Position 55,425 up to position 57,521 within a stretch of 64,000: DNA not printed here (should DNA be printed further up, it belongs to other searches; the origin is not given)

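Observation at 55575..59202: GTP cyclohydrolase II variant lacking the Tyr105 equivalent, coupled to a double-SIS/creatininase fusion: candidate two-step FAPy-type pathway from GTP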

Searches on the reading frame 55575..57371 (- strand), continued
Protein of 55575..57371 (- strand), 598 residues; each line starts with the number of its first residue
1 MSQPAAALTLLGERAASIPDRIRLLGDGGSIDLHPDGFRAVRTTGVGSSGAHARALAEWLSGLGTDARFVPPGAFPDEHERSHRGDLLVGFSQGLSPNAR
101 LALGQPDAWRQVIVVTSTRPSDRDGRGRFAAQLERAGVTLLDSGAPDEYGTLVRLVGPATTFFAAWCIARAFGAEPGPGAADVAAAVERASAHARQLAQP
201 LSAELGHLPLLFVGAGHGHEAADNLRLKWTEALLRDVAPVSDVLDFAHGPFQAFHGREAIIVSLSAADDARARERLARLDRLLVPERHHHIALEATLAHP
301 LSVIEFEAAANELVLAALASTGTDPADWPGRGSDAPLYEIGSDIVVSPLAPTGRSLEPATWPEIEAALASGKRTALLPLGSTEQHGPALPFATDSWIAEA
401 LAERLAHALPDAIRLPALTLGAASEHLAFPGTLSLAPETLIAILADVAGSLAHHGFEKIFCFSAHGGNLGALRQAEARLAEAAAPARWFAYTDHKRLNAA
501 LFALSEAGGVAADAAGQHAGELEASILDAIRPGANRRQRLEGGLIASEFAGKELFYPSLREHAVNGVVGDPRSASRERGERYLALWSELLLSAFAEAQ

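Call 16: find_encoding_contigs(protein=P0036, flank=10000, max_places=1)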
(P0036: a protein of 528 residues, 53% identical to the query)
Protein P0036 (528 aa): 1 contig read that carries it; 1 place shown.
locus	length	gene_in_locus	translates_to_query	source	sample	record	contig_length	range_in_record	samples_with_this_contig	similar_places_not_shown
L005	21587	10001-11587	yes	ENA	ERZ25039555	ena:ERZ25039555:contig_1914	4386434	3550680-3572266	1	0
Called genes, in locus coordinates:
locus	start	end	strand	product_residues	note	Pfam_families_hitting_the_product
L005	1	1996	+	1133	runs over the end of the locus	PF01011:PQQ, PF13360:PQQ_2, PF01011:PQQ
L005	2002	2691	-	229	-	PF00378:ECH_1, PF16113:ECH_2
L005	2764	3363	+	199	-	PF00440:TetR_N, PF16925:TetR_C_13, PF21993:TetR_C_13_2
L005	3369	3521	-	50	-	-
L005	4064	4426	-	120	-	-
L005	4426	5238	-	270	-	PF13191:AAA_16 (weak), PF23569:NBD_SMAX1 (weak), PF05621:TniB (weak), PF00004:AAA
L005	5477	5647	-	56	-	PF02861:Clp_N (weak)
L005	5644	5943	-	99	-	PF02617:ClpS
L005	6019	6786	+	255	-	PF04339:FemAB_like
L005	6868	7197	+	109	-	PF04339:FemAB_like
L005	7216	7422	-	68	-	-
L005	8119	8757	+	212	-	PF23212:DUF7064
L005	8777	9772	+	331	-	PF00925:GTP_cyclohydro2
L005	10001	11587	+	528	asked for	PF02633:Creatininase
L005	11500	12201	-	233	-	-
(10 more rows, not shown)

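Call 17: find_encoding_contigs(protein=P0015, flank=10000, max_places=1)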
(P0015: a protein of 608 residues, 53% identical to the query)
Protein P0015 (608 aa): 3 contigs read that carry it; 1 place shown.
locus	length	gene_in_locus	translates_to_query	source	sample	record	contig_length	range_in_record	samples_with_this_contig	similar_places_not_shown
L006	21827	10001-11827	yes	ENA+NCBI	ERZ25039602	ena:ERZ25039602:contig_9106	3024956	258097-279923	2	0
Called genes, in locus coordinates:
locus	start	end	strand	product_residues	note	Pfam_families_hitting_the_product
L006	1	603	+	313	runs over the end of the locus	PF02401:LYTB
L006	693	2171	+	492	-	PF03023:MurJ (weak), PF01554:MatE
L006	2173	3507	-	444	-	PF17871:AAA_lid_9, PF00158:Sigma54_activat (faint), PF07724:AAA_2, PF13401:AAA_22 (weak), PF00004:AAA, PF07728:AAA_5, PF10431:ClpB_D2-small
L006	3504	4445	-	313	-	-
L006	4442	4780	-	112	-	PF02617:ClpS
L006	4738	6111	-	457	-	-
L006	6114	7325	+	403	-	PF04339:FemAB_like, PF13480:Acetyltransf_6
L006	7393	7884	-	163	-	PF01477:PLAT (weak)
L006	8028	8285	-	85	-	-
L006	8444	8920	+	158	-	PF23213:, PF23212:DUF7064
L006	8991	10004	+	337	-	PF00925:GTP_cyclohydro2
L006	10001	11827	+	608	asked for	PF02633:Creatininase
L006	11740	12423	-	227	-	-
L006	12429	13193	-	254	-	PF00378:ECH_1, PF16113:ECH_2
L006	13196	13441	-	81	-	-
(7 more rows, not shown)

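Call 18: find_encoding_contigs(protein=P0107, flank=10000, max_places=1)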
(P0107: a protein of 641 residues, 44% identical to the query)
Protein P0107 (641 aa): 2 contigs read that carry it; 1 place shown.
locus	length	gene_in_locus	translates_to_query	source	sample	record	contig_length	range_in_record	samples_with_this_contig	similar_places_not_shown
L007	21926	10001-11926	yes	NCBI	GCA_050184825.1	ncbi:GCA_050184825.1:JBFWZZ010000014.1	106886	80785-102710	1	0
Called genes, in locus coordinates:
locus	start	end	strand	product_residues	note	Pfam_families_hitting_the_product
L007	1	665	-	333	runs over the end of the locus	PF01210:NAD_Gly3P_dh_N, PF02558:ApbA (weak), PF03807:F420_oxidored (weak), PF07479:NAD_Gly3P_dh_C, PF20618:GPD_NAD_C_bact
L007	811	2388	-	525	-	PF00501:AMP-binding, PF13193:AMP-binding_C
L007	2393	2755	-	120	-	PF07883:Cupin_2 (weak)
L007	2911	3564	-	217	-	PF01464:SLT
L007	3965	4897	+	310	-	PF12146:Hydrolase_4, PF00561:Abhydrolase_1, PF12697:Abhydrolase_6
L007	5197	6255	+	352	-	PF06727:DUF1207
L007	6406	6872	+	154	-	-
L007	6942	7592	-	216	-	-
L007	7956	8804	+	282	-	PF00034:Cytochrom_C, PF13442:Cytochrome_CBB3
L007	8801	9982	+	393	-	PF00925:GTP_cyclohydro2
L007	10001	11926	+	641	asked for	PF02633:Creatininase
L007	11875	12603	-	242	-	-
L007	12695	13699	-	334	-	PF13449:Phytase-like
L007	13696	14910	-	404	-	PF01963:TraB_PrgY_gumN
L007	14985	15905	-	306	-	-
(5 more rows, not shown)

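Call 22: search_solved_structures(query=A1, max_evalue=10, show_alignments=0)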
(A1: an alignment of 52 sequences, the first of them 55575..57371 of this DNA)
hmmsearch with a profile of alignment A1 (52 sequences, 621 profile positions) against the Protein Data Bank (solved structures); distinct sequences matched with E-value up to 10: 17.
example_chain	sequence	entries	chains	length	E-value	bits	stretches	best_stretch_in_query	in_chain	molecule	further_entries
3no4_A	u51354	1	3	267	2.3e-37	132.1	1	369-610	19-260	creatinine amidohydrolase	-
3a6h_A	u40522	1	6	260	3.8e-25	91.7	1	373-612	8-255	Creatinine amidohydrolase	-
1q3k_A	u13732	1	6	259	3.8e-25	91.7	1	373-608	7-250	creatininase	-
3a6g_A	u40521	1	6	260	4.4e-25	91.5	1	373-612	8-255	Creatinine amidohydrolase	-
3a6e_A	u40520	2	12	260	6e-25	91.1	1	373-612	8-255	Creatinine amidohydrolase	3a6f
1j2t_A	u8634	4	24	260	6.2e-25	91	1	373-612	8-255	creatinine amidohydrolase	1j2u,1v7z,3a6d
3a6j_A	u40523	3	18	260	6.2e-25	91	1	373-612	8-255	Creatinine amidohydrolase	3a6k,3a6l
3lub_A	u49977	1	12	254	6.2e-23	84.4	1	390-615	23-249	Putative creatinine amidohydrolase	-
3c3j_A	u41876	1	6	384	0.00021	23.2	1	36-311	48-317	Putative tagatose-6-phosphate ketose/aldose isomerase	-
3hba_A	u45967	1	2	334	0.012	17.4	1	9-85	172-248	Putative phosphosugar isomerase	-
8eol_A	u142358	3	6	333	0.012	17.3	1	9-85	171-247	GLUCOSAMINE-6-PHOSPHATE DEAMINASE | Glutamine-fructose-6-phosphate transaminase (Isomerizing)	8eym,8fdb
3fxa_A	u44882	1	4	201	0.086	14.6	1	18-98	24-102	SIS domain protein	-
3odp_A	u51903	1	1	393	0.094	14.4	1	35-293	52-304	putative tagatose-6-phosphate ketose/aldose isomerase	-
2cb0_A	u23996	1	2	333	0.15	13.7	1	18-84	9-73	GLUCOSAMINE-FRUCTOSE-6-PHOSPHATE AMINOTRANSFERASE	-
9otu_A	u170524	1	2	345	0.55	11.9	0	164-282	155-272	SIS domain protein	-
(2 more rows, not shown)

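Call 34: predict_structure(alignment_id=A1)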
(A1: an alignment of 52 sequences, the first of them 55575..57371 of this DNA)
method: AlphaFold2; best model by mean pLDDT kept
length: 598 residues; sequences in the alignment: 52
mean_pLDDT: 91.8   pTM: 0.82
mean pLDDT of the five models: 91.8, 90.7, 90.3, 90.1, 89.8
residues with pLDDT >= 90: 450; 70-90: 133; 50-70: 14; < 50: 1
segments of 3 or more residues with pLDDT < 50: none
pLDDT, mean of each block of 10 residues (from residue 1): 79 98 88 80 95 95 92 93 91 94 93 96 95 94 92 94 95 90 98 97 96 83 88 92 90 94 93 92 95 94 96 97 90 90 85 77 90 97 90 94 92 94 88 94 98 97 94 97 98 94 96 89 93 84 74 81 91 92 96 95
secondary structure, 60 per line:
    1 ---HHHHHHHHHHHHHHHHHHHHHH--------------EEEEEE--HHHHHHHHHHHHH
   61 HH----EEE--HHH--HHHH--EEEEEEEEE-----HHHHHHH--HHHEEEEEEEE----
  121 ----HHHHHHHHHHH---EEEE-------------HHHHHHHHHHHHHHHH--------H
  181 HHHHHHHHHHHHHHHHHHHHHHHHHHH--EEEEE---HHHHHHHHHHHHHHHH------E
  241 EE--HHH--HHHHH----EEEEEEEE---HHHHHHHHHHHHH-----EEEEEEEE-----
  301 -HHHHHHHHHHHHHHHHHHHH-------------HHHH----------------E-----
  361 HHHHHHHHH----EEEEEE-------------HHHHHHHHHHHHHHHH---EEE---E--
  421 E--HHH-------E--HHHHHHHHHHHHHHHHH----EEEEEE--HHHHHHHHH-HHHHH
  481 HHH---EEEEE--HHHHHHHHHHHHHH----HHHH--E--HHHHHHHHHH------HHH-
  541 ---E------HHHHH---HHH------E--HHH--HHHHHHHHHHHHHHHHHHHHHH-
elements in order: H4-25 E40-45 H48-62 E67-69 H77-80 E83-91 H97-103 E109-116 H125-135 E139-142 H156-171 H180-207 E210-214 H218-233 E240-242 H250-254 E259-266 H270-282 E288-295 H302-321 H335-338 H361-369 E374-379 H393-408 E412-414 H437-453 E458-463 H466-474 H476-483 E487-491 H494-507 H512-515 H521-530 H551-555 H576-597

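Call 36: fold_search(model_id=the predicted structure, library=pdb)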
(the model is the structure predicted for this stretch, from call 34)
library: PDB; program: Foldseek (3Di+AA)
matches with E <= 10: 1146; with E <= 0.001: 167
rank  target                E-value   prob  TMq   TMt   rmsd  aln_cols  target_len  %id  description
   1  3no4_A                6.5e-13  1.00  0.32  0.69   4.8       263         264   28  Crystal structure of a creatinine amidohydrolase (Npun_F1913) from Nostoc punctiforme PCC 73102 at 2.00 A resolution (released 2010-08-25)
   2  3no4_C                1.6e-12  1.00  0.32  0.72   4.8       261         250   28  Crystal structure of a creatinine amidohydrolase (Npun_F1913) from Nostoc punctiforme PCC 73102 at 2.00 A resolution (released 2010-08-25)
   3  3no4_B                3.1e-12  1.00  0.32  0.68   5.0       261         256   28  Crystal structure of a creatinine amidohydrolase (Npun_F1913) from Nostoc punctiforme PCC 73102 at 2.00 A resolution (released 2010-08-25)
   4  7dnr_B                1.2e-11  1.00  0.40  0.64   4.8       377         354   12  Crystal Structure of Zn-bound SIS Domain of Glucosamine-6-P Synthase from E. coli (released 2021-12-15)
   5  7kqa_A                1.4e-11  1.00  0.38  0.62   5.8       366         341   19  Crystal Structure of Glucosamine-6-phosphate deanimase from Strenotrophomonas maltophilia (released 2020-11-25)
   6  1jxa_A                3.7e-11  1.00  0.40  0.40   4.8       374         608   14  GLUCOSAMINE 6-PHOSPHATE SYNTHASE WITH GLUCOSE 6-PHOSPHATE (released 2001-11-21)
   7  3ooj_D                4.1e-11  1.00  0.41  0.40   4.9       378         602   14  C1A mutant of E. coli GlmS in complex with glucose-6P and glutamate (released 2011-10-19)
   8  3tbf_B                5.6e-11  1.00  0.40  0.64   5.0       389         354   14  C-terminal domain of glucosamine-fructose-6-phosphate aminotransferase from Francisella tularensis. (released 2011-08-24)
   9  3tbf_D                7.7e-11  1.00  0.40  0.64   4.4       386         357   13  C-terminal domain of glucosamine-fructose-6-phosphate aminotransferase from Francisella tularensis. (released 2011-08-24)
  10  2v4m_D                7.7e-11  1.00  0.40  0.65   5.0       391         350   12  The isomerase domain of human glutamine-fructose-6-phosphate transaminase 1 (GFPT1) in complex with fructose 6-phospha (released 2008-10-07)
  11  7kqa_B                8.1e-11  1.00  0.41  0.68   5.3       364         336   19  Crystal Structure of Glucosamine-6-phosphate deanimase from Strenotrophomonas maltophilia (released 2020-11-25)
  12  3ooj_E                8.5e-11  1.00  0.40  0.40   4.7       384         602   14  C1A mutant of E. coli GlmS in complex with glucose-6P and glutamate (released 2011-10-19)
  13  3ooj_A                9.0e-11  1.00  0.41  0.40   4.5       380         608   14  C1A mutant of E. coli GlmS in complex with glucose-6P and glutamate (released 2011-10-19)
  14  7dnr_A                9.5e-11  1.00  0.41  0.65   5.0       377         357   14  Crystal Structure of Zn-bound SIS Domain of Glucosamine-6-P Synthase from E. coli (released 2021-12-15)
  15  3a6g_B                1.1e-10  1.00  0.34  0.75   4.1       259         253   22  W154F mutant creatininase (released 2010-02-09)
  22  2df8_B                1.7e-10  1.00  0.40  0.69   5.0       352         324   14  Crystal Structure of the PH0510 protein from Pyrococcus horikoshii OT3 in complex with beta-D-Fructopyranose-1-phospha (released 2006-08-27)
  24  1q3k_A                2.0e-10  1.00  0.34  0.74   4.3       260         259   23  Crystal structure of creatinine amidohydrolase (creatininase) (released 2003-08-12)
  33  2cb0_A                2.4e-10  1.00  0.42  0.73   4.6       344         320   16  Crystal structure of glucosamine 6-phosphate deaminase from Pyrococcus furiosus (released 2007-03-13)
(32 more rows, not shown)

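Call 38: find_related_loci(query=A1, collection=genome_contigs, flank=10000)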
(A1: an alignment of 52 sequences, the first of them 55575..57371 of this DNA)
Query A1 (598 aa) in genome_contigs; peptide patterns used: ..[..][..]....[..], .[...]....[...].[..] (x = any residue, [..] = any of these).
599 stretches matched a pattern (row limit reached: there are more); 559 encode a relative of the query (tblastn E <= 1e-3); the best 80 are kept; 80 distinct loci.
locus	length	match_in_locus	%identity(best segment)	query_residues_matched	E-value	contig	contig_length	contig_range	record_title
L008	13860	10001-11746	45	31-593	3e-120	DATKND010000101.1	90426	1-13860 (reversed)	MAG TPA_asm: Myxococcota bacterium isolate SMAG_U14728 k141_4474841, whole genome shotgun sequence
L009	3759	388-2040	47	39-582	3e-118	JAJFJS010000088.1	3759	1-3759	MAG: Gammaproteobacteria bacterium isolate OFTM71 OFTM71_87, whole genome shotgun sequence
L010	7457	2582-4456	44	10-598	2e-115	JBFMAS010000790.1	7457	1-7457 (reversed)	MAG: Thermodesulfobacteriota bacterium isolate MAG144 MAG144_790, whole genome shotgun sequence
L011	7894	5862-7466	45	43-594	2e-112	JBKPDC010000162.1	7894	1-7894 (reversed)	MAG: Thermodesulfobacteriota bacterium isolate GB_EKS_MAG_00034 GB_EKS_000000320793, whole genome shotgun sequence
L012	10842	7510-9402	38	39-597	3e-93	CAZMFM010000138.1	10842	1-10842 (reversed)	MAG TPA_asm: uncultured Spirochaetaceae bacterium isolate SRP128015_co1_44 genome assembly, contig: NODE_9750_length_108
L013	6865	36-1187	48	224-594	2e-91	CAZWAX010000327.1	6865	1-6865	MAG TPA_asm: uncultured Polyangiaceae bacterium isolate SRP302447_co1_427 genome assembly, contig: NODE_30184_length_686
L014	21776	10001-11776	38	1-594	6e-90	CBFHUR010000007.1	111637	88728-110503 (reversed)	MAG: Candidatus Binatia bacterium isolate Co_bin_149_indstr genome assembly, contig: Co_bin_149_indstr_c7, whole genome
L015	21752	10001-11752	57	7-594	9e-177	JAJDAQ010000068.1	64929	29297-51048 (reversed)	MAG: Deltaproteobacteria bacterium isolate OFTM60 OFTM60_67, whole genome shotgun sequence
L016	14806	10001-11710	44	39-594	3e-98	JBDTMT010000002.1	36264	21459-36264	MAG: bacterium isolate cluster3_bin.132 NODE_3182_length_36264_cov_6.558066, whole genome shotgun sequence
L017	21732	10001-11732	41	10-598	1e-97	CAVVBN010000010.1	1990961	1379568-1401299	MAG: uncultured delta proteobacterium isolate MFD02809.bin.2.268 genome assembly, contig: contig_55774, whole genome sho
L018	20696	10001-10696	44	354-584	2e-41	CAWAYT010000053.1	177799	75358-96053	MAG: uncultured Alphaproteobacteria bacterium isolate MFD08079.bin.2.6 genome assembly, contig: contig_6820, whole genom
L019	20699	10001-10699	40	360-594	4e-40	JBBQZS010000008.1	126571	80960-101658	MAG: Chloroflexia bacterium isolate Co_metawrap_2249 Cmw_2249_k141_8592975_length_126571_cov_34.9978, whole genome shotg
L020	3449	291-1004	42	356-590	6e-38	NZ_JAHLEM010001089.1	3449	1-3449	Streptomyces niphimycinicus strain 4503 contig1089, whole genome shotgun sequence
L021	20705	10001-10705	43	351-584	2e-37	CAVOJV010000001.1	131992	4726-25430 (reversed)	MAG: uncultured Gammaproteobacteria bacterium isolate MFD00032.bin.2.219 genome assembly, contig: contig_104133, whole g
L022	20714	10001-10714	42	356-590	2e-37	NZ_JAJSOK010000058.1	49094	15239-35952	Pseudonocardia kujensis strain KCTC 29062 NODE_58_length_49094_cov_23.012049, whole genome shotgun sequence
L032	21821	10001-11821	41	3-598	7e-55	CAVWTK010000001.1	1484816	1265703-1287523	MAG: uncultured bacterium isolate MFD05442.bin.2.281 genome assembly, contig: contig_10185, whole genome shotgun sequenc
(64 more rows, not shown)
